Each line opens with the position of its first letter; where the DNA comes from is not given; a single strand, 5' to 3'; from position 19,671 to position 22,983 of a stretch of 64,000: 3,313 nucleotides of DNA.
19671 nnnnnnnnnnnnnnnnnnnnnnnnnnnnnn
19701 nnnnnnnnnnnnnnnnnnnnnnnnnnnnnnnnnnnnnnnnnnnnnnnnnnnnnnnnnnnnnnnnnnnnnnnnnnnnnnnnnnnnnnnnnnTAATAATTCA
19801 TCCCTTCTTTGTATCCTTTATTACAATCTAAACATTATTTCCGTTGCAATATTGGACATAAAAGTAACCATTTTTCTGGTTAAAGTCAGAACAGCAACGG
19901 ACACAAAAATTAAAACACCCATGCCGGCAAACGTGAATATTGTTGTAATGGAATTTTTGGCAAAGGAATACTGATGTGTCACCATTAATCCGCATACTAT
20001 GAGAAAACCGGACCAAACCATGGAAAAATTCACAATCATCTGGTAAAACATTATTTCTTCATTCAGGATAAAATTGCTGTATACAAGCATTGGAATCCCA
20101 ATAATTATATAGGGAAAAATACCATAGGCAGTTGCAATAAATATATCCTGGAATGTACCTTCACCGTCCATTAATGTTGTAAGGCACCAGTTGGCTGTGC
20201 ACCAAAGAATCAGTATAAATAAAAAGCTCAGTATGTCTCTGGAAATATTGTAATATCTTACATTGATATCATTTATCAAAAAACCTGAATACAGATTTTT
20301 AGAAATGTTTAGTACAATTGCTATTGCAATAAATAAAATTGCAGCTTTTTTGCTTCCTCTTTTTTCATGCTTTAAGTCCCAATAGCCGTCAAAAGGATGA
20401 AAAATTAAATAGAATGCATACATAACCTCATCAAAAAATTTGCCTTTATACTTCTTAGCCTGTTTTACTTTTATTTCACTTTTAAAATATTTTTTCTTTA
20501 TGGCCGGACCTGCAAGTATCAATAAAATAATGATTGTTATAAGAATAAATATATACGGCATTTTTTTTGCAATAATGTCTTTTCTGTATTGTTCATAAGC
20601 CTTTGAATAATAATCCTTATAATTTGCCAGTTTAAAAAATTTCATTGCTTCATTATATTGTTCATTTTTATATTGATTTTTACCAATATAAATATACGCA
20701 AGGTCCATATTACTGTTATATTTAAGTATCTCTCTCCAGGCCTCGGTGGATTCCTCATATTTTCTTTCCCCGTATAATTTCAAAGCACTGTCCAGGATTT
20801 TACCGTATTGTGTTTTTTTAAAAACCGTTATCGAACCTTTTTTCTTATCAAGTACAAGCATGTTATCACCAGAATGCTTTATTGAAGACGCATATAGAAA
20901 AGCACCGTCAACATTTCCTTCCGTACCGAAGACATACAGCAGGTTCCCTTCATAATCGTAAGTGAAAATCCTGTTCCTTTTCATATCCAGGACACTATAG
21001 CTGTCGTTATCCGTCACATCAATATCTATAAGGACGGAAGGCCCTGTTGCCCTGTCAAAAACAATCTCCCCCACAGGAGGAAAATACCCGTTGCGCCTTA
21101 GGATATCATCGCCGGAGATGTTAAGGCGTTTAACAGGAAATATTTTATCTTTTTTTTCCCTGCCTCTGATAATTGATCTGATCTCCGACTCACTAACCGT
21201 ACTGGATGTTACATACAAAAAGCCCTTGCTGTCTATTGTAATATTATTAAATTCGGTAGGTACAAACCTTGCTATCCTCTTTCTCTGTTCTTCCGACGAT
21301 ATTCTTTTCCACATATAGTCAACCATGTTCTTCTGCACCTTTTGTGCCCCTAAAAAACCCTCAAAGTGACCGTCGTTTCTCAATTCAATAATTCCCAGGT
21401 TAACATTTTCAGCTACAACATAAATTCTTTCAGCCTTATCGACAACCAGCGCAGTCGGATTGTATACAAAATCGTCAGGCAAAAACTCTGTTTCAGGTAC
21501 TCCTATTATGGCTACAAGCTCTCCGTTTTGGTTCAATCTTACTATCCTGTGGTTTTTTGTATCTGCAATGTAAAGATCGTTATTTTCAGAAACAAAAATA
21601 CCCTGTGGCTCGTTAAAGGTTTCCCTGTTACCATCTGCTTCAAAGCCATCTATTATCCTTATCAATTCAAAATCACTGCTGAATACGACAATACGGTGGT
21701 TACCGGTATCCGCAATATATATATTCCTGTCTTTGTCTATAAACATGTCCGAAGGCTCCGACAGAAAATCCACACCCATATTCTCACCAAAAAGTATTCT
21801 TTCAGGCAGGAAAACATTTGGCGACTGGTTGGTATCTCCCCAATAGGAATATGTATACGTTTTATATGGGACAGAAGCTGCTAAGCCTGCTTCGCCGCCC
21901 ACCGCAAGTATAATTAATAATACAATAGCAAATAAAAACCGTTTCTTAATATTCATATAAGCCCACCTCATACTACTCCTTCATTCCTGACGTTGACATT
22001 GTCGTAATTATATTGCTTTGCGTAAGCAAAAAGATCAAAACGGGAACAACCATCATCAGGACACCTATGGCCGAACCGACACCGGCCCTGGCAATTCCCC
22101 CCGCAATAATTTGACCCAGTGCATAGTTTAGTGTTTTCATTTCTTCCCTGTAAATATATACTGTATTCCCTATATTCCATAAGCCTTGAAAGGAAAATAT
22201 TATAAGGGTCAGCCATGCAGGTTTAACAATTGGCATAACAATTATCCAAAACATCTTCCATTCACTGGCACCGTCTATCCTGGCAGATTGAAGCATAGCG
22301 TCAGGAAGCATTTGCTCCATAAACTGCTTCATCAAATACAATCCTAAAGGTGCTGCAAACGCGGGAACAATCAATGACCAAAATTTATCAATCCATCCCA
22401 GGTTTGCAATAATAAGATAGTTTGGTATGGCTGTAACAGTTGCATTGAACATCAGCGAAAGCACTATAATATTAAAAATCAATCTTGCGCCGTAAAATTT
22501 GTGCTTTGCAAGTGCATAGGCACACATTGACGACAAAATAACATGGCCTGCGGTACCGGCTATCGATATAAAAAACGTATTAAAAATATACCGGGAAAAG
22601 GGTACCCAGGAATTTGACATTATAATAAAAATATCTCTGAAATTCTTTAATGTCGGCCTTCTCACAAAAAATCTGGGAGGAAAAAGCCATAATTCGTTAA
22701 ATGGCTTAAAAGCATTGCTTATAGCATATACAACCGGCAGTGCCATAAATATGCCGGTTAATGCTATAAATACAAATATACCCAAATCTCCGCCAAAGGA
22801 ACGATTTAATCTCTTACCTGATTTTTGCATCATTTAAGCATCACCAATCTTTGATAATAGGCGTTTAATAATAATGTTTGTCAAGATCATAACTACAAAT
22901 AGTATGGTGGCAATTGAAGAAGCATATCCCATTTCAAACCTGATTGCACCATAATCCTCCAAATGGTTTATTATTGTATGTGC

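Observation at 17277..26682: Five-gene cassette of unknown role: giant CBM-bearing binding protein, two permeases, NHL-TPR-Yip1 fusion protein and DUF5696-like secreted protein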

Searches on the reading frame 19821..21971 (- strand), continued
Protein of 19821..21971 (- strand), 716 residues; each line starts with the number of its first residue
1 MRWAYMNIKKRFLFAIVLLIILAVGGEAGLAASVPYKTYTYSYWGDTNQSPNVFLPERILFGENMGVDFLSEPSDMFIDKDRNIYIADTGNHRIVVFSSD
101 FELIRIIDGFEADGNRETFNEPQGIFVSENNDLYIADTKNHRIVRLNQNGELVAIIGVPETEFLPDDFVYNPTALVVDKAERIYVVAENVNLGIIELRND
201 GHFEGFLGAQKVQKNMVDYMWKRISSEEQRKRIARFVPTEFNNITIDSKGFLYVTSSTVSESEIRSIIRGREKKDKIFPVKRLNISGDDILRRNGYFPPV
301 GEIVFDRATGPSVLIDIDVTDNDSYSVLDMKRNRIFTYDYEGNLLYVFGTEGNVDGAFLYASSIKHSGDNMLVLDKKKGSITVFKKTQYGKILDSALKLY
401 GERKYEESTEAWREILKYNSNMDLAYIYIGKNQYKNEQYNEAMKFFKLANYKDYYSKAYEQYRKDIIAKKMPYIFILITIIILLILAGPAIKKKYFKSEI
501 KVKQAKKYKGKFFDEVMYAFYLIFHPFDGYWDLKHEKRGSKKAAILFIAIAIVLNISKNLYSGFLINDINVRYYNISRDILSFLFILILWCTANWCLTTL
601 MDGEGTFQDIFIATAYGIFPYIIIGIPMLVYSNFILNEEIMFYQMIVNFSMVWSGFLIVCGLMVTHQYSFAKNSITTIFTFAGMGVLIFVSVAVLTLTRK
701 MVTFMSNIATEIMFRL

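Call 20: find_related_loci(query=A2, collection=genome_contigs, flank=10000)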
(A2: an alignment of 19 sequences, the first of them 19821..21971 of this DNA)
Query A2 (716 aa) in genome_contigs; peptide patterns used: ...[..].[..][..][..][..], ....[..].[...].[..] (x = any residue, [..] = any of these).
600 stretches matched a pattern (row limit reached: there are more); 534 encode a relative of the query (tblastn E <= 1e-3); the best 80 are kept; 80 distinct loci.
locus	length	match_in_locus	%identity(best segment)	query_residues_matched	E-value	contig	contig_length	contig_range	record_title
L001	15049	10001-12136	44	3-716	0e+0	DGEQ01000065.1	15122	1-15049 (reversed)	MAG TPA_asm: Hungateiclostridiaceae bacterium UBA3922 UBA3922_contig_4691, whole genome shotgun sequence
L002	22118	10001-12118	41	8-716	0e+0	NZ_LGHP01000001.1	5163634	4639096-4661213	Bacillus sp. FJAT-28004 scaffold_0, whole genome shotgun sequence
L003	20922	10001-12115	41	8-716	4e-172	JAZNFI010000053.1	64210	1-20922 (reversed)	MAG: Candidatus Flemingiibacterium sp. isolate T1900044714_TS20190180.MAGScoT_cleanbin_000063 SGB_1862_k141_791033, whol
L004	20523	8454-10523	41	26-716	6e-172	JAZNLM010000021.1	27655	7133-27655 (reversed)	MAG: Candidatus Flemingiibacterium sp. isolate T1900044670_TS20190136.MAGScoT_cleanbin_000024 SGB_1580_k141_4069798, who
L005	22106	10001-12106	40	14-716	3e-168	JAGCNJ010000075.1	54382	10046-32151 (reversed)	MAG: Clostridia bacterium isolate RGIG9949 Yak_Rectum.Co__c4138755, whole genome shotgun sequence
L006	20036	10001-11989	39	32-715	1e-167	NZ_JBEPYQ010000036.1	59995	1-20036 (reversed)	MAG: Cohnella sp. isolate 03V1_S199.concoct.131_sub NODE_431_length_59995_cov_2.704533, whole genome shotgun sequence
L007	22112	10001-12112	41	13-716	1e-166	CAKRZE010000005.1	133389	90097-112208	MAG: uncultured Eubacteriales bacterium isolate REFINED_METABAT215_TOP10_CONTIGS_1500_ASSEMBLY_K77_MERGED__Hadza_MoBio_h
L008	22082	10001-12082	38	33-715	1e-165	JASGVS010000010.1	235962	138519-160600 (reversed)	MAG: Bacillota bacterium isolate MAG218_SZBP c_000000017242, whole genome shotgun sequence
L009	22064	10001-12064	40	30-716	1e-165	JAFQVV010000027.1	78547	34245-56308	MAG: Clostridia bacterium isolate RGIG2197 Goat_Colon.Co__c2016547, whole genome shotgun sequence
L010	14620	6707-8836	39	36-716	5e-165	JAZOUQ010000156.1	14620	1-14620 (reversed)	MAG: Eubacteriales bacterium isolate T1900045532_YK20190226.MAGScoT_cleanbin_000011 SGB_7733_k141_1737162, whole genome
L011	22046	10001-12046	38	13-716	8e-165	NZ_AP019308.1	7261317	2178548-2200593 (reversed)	Paenibacillus baekrokdamisoli strain KCTC 33723 chromosome, complete genome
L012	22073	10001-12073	37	2-716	3e-164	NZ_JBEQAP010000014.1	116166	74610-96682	MAG: Cohnella sp. isolate 03V1_S199.semibin_refined.110_sub NODE_156_length_116166_cov_3.240126, whole genome shotgun se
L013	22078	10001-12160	40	1-716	1e-163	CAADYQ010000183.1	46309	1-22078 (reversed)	MAG TPA_asm: Clostridia bacterium, isolate HGM12681, WGS project CAADYQ010000000 data, contig: ERS396355_37_k85_232564,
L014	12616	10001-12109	39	9-716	4e-163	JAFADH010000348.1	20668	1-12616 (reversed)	MAG: Bacillota bacterium isolate OH_SBB_71 k127_1074069, whole genome shotgun sequence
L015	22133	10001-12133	39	10-715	3e-162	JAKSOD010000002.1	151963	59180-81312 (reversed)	MAG: Clostridia bacterium isolate Horse_feces168 MAG168_2, whole genome shotgun sequence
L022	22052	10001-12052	41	27-716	4e-159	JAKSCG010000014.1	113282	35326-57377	MAG: Halanaerobiales bacterium isolate MAG.272 k141_9205893, whole genome shotgun sequence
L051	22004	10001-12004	35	32-716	7e-147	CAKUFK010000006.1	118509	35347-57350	MAG: uncultured Eubacteriales bacterium isolate REFINED_METABAT215_SUBJECT_CONTIGS_1500_ASSEMBLY_K77_MERGED__Pilot_MoBio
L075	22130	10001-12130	35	9-715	5e-150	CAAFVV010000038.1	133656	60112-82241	MAG TPA_asm: Clostridia bacterium, isolate HGM12789, WGS project CAAFVV010000000 data, contig: SRS475566_8_k119_186244,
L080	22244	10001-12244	35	15-716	1e-154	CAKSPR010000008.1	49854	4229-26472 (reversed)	MAG: uncultured Eubacteriales bacterium isolate REFINED_METABAT215_TOP10_CONTIGS_1500_ASSEMBLY_K77_MERGED__Hadza_PheChl_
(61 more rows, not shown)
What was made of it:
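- At least 534 species genomes encode the NHL-Yip1 protein (call 20).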

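Call 62: search_protein_families(library=pfam, proteins=[L022:1732-4908:+, L075:18217-22130:+, L012:18011-20752:+, L006:17933-20036:+, L080:18975-20813:+, L008:6037-8190:+, L008:3674-5842:-, L014:161-2386:+, L051:2724-4994:-, L051:16486-18129:+], max_evalue=0.0001)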
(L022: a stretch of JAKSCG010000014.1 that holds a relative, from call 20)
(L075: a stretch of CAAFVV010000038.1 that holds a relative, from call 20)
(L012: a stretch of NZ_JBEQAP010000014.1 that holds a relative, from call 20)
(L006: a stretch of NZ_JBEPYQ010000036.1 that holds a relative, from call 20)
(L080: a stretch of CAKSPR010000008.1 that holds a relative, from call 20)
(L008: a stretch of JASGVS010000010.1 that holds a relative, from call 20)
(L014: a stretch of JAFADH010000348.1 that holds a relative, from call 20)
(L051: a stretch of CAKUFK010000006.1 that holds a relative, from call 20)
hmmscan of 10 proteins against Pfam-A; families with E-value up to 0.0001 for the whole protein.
L022:1732-4908:+ (1058 aa): 4 families
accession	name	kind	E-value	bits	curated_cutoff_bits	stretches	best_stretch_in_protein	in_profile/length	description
PF01074.27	Glyco_hydro_38N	-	5.2e-92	308.5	25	1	249-516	2-268/270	Glycosyl hydrolases family 38 N-terminal domain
PF07748.19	Glyco_hydro_38C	-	1.6e-70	238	25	1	717-921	1-205/206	Glycosyl hydrolases family 38 C-terminal domain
PF09261.16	Alpha-mann_mid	-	2.1e-27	95.5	31.1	1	524-621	1-96/96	Alpha mannosidase middle domain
PF17677.7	Glyco_hydro38C2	-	5.3e-19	68.5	22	1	983-1054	2-72/72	Glycosyl hydrolases family 38 C-terminal beta sandwich domain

L075:18217-22130:+ (1304 aa): 3 families
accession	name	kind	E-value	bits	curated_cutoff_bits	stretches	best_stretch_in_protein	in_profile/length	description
PF21582.3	CBM30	-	6.6e-07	29.9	27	0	914-932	121-139/170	Carbohydrate binding domain 30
PF09479.16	Flg_new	-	3.7e-06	27.4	27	1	1190-1231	1-41/65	Listeria-Bacteroides repeat domain (List_Bact_rpt)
PF18329.7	SGBP_B_XBD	-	5.7e-06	27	26.4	0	1043-1152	69-168/186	Surface glycan-binding protein B xyloglucan binding domain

L012:18011-20752:+ (913 aa): 5 families
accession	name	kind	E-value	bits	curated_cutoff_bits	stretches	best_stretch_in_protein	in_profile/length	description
PF18438.7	Glyco_hydro_38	-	1.5e-37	128.5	28.4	1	408-516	3-110/111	Glycosyl hydrolases family 38 C-terminal domain 1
PF01074.27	Glyco_hydro_38N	-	8.9e-30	104.4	25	1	12-274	3-257/270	Glycosyl hydrolases family 38 N-terminal domain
PF07748.19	Glyco_hydro_38C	-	9.8e-20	72.1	25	1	536-762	1-200/206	Glycosyl hydrolases family 38 C-terminal domain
PF09261.16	Alpha-mann_mid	-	9.7e-16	58.1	31.1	1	301-390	6-94/96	Alpha mannosidase middle domain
PF17677.7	Glyco_hydro38C2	-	4e-10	40.1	22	1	837-905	2-72/72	Glycosyl hydrolases family 38 C-terminal beta sandwich domain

L006:17933-20036:+ (701 aa): 3 families
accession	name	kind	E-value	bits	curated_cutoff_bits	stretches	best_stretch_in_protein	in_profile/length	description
PF18438.7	Glyco_hydro_38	-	3.3e-38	130.6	28.4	1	424-533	2-110/111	Glycosyl hydrolases family 38 C-terminal domain 1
PF01074.27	Glyco_hydro_38N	-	1.2e-34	120.4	25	1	26-291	1-257/270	Glycosyl hydrolases family 38 N-terminal domain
PF09261.16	Alpha-mann_mid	-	1.7e-15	57.3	31.1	1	318-407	6-94/96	Alpha mannosidase middle domain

L080:18975-20813:+ (612 aa): 2 families
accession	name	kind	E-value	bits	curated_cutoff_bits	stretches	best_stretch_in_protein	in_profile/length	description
PF14323.11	GxGYxYP_C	-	2.1e-22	80.6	27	1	367-510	1-139/242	GxGYxYP putative glycoside hydrolase C-terminal domain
PF20957.2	GxGYxYP_N_2nd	-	1.3e-09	38.4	24.5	1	114-198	3-68/68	GxGYxYP_N second domain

L008:6037-8190:+ (717 aa): 0 families

L008:3674-5842:- (722 aa): 3 families
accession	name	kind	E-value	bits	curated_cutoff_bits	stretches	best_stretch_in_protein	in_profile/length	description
PF01915.27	Glyco_hydro_3_C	-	4.3e-64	216.6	31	1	350-587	1-200/200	Glycosyl hydrolase family 3 C-terminal domain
PF00933.27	Glyco_hydro_3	-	1.3e-46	159.9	27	1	49-309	67-315/316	Glycosyl hydrolase family 3 N terminal domain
PF14310.12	Fn3-like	-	1e-22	80.5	25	1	624-693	1-71/71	Fibronectin type III-like domain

L014:161-2386:+ (741 aa): 4 families
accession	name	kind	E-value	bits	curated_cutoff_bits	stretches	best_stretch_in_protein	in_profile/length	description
PF03422.21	CBM_6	-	3.2e-60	202.4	28.9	2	70-190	3-124/125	Carbohydrate binding module (family 6)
PF03663.20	Glyco_hydro_76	-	1.8e-45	156.4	25.9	1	287-588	6-338/366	Glycosyl hydrolase family 76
PF07470.19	Glyco_hydro_88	-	4.2e-06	26.4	26.6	0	316-478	29-188/352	Glycosyl Hydrolase Family 88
PF06662.19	C5-epim_C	-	1.7e-05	24.8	23.3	0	465-527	13-75/188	D-glucuronyl C5-epimerase C-terminus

L051:2724-4994:- (756 aa): 0 families

L051:16486-18129:+ (547 aa): 1 family
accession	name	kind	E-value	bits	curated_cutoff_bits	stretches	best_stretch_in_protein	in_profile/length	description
PF00251.26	Glyco_hydro_32N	-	6.2e-39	134.8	22.1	1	120-404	1-297/307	Glycosyl hydrolases family 32 N-terminal domain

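Call 63: search_protein_families(library=pfam, proteins=[L002:322-1983:+, L002:2202-3494:+, L002:16710-17828:+, L002:19211-20326:+, L002:20345-21511:+, L011:16590-17606:+, L011:1-1930:-, L012:292-1995:-, L012:2171-3322:+, L008:16737-17861:+], max_evalue=0.0001)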
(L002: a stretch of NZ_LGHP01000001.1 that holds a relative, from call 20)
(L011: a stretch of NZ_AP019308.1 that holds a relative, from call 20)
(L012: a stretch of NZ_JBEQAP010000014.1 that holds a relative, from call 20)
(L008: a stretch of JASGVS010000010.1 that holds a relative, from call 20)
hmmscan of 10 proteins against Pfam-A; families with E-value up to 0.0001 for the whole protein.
L002:322-1983:+ (553 aa): 4 families
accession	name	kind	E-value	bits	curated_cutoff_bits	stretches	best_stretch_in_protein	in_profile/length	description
PF00128.31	Alpha-amylase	-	2.9e-97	327.2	22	1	70-474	2-446/446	Alpha amylase, catalytic domain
PF23915.1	SusG_C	-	2.5e-17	63.4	27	1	489-551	2-62/62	Alpha-amylase SusG C-terminal domain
PF11941.14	DUF3459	-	1.8e-06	28.7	22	1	457-551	1-89/90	Domain of unknown function (DUF3459)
PF16657.11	Malt_amylase_C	-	1.8e-05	25.1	27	0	481-550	6-74/75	Maltogenic Amylase, C-terminal domain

L002:2202-3494:+ (430 aa): 1 family
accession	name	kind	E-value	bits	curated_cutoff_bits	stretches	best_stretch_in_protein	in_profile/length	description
PF06824.17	Glyco_hydro_125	-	4.2e-164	546.8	23.4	1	25-418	3-413/414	Metal-independent alpha-mannosidase (GH125)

L002:16710-17828:+ (372 aa): 5 families
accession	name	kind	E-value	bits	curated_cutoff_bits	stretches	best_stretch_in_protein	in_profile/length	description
PF03663.20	Glyco_hydro_76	-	2.5e-44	152.7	25.9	1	31-323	4-312/366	Glycosyl hydrolase family 76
PF07470.19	Glyco_hydro_88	-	4.4e-11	42.8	26.6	1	68-222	28-181/352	Glycosyl Hydrolase Family 88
PF07221.17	GlcNAc_2-epim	-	1.5e-08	34.7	23.4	0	36-119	107-192/347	N-acylglucosamine 2-epimerase (GlcNAc 2-epimerase)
PF07944.18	Beta-AFase-like_GH127_cat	-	5.6e-06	26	24.9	0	76-202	181-256/376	Beta-L-arabinofuranosidase, GH127 catalytic domain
PF06662.19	C5-epim_C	-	2.1e-05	24.5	23.3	0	230-282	21-71/188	D-glucuronyl C5-epimerase C-terminus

L002:19211-20326:+ (371 aa): 4 families
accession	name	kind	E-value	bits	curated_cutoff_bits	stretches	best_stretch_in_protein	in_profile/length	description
PF03663.20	Glyco_hydro_76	-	8.2e-48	164.2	25.9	1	64-360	32-352/366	Glycosyl hydrolase family 76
PF07470.19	Glyco_hydro_88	-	7.5e-06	25.6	26.6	0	233-279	22-68/352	Glycosyl Hydrolase Family 88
PF07944.18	Beta-AFase-like_GH127_cat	-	8.3e-05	22.2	24.9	0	247-271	182-206/376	Beta-L-arabinofuranosidase, GH127 catalytic domain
PF06662.19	C5-epim_C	-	9.3e-05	22.4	23.3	0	232-273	21-62/188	D-glucuronyl C5-epimerase C-terminus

L002:20345-21511:+ (388 aa): 5 families
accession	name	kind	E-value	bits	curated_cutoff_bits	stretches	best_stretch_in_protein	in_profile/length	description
PF03663.20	Glyco_hydro_76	-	3e-45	155.8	25.9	1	43-352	3-320/366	Glycosyl hydrolase family 76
PF07470.19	Glyco_hydro_88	-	4.5e-10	39.5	26.6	1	260-355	23-116/352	Glycosyl Hydrolase Family 88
PF07944.18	Beta-AFase-like_GH127_cat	-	8.8e-06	25.4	24.9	0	263-299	172-208/376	Beta-L-arabinofuranosidase, GH127 catalytic domain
PF07221.17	GlcNAc_2-epim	-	1.5e-05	24.9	23.4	0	160-265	230-336/347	N-acylglucosamine 2-epimerase (GlcNAc 2-epimerase)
PF01532.26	Glyco_hydro_47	-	3.5e-05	23.4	22.9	0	156-253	90-196/455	Glycosyl hydrolase family 47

L011:16590-17606:+ (338 aa): 1 family
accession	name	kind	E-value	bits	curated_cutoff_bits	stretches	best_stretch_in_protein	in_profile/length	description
PF00728.28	Glyco_hydro_20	-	1.3e-08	35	22.3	1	54-228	70-228/348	Glycosyl hydrolase family 20, catalytic domain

L011:1-1930:- (643 aa): 1 family
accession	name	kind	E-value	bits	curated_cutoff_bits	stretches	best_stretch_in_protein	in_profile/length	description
PF01841.26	Transglut_core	-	4.3e-24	85.3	23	2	130-211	16-104/108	Transglutaminase-like superfamily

L012:292-1995:- (567 aa): 1 family
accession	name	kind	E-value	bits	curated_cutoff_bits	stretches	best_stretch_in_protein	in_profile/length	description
PF04434.22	SWIM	-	1.2e-06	28.4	19.6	1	80-110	1-35/38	SWIM zinc finger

L012:2171-3322:+ (383 aa): 1 family
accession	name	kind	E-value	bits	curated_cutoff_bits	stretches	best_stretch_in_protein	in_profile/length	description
PF02163.28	Peptidase_M50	-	8.8e-15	55.1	27.2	2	61-134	2-100/221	Peptidase family M50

L008:16737-17861:+ (374 aa): 1 family
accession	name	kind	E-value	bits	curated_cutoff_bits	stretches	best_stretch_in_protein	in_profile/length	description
PF00331.26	Glyco_hydro_10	-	2.6e-104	349.2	22.1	1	33-356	3-310/311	Glycosyl hydrolase family 10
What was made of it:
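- Closest known: Alpha-mannan utilisation loci of Bacteroides. Same: In Bacillus sp. FJAT-28004, Cohnella and Halanaerobiales loci the cassette is flanked by GH76, GH125 and GH38 genes (calls 62, 63).
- Flanking CAZymes and AraR-type regulators appear in several loci (calls 62, 63).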

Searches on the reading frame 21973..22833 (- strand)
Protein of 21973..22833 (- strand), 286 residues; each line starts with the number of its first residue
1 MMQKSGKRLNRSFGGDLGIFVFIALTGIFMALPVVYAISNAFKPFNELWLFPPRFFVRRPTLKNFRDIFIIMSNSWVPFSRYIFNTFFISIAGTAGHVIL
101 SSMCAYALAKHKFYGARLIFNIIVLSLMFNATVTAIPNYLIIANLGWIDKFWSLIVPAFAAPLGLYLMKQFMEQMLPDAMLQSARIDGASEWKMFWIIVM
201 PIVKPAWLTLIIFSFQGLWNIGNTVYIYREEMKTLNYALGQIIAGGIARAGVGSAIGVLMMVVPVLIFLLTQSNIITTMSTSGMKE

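Call 5: search_protein_families(library=pfam, proteins=[window:21973-22833:-], max_evalue=0.01)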
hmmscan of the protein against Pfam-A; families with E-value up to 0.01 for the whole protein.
window:21973-22833:- (286 aa): 1 family
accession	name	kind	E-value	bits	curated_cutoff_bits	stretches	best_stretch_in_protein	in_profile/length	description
PF00528.27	BPD_transp_1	-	3.3e-07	30.7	26.4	1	99-270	3-173/184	Binding-protein-dependent transport system inner membrane component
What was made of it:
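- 21973..22833 (-): permG1, a MalG/UgpE-type ABC permease (286 aa, module A). Pfam BPD_transp_1 (call 5).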

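Call 8: search_protein_families(library=ncbifam, proteins=[window:21973-22833:-], max_evalue=0.001)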
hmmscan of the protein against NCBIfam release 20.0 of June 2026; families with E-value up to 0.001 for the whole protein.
window:21973-22833:- (286 aa): 10 families
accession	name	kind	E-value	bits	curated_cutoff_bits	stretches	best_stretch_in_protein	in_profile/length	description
NF008210.0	PRK10973.1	equivalog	1.7e-21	77.2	297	1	29-278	22-275/281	sn-glycerol-3-phosphate ABC transporter permease UgpE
NF040932.1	ABC_arch_GlcU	equivalog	5.8e-19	68.8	340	1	21-277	7-262/272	glucose ABC transporter permease GlcU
NF008231.0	PRK10998.1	equivalog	4.9e-12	46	261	1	73-285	75-295/296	maltose ABC transporter permease MalG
NF007047.0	PRK09500.1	equivalog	5.4e-07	29.5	326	1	86-242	63-221/257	spermidine/putrescine ABC transporter permease PotC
TIGR02141.1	modB_ABC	equivalog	1.3e-06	28.2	182.6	1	88-266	5-200/208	molybdate ABC transporter permease subunit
TIGR02139.1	permease_CysT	equivalog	5.2e-06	26.2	246.1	1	61-270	32-254/265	sulfate ABC transporter permease subunit CysT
NF006939.0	PRK09421.1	equivalog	3.2e-05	23.4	262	0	92-244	21-191/230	molybdate ABC transporter permease subunit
NF008208.0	PRK10971.1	equivalog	0.00039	20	415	0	162-227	153-218/277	sulfate/thiosulfate ABC transporter permease CysT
TIGR01581.1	Mo_ABC_porter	hypoth_equivalog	0.00064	19.3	210.3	0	87-263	27-220/225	ABC transporter permease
TIGR00969.1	3a0106s02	subfamily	0.00075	19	240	0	86-216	66-209/272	sulfate ABC transporter permease subunit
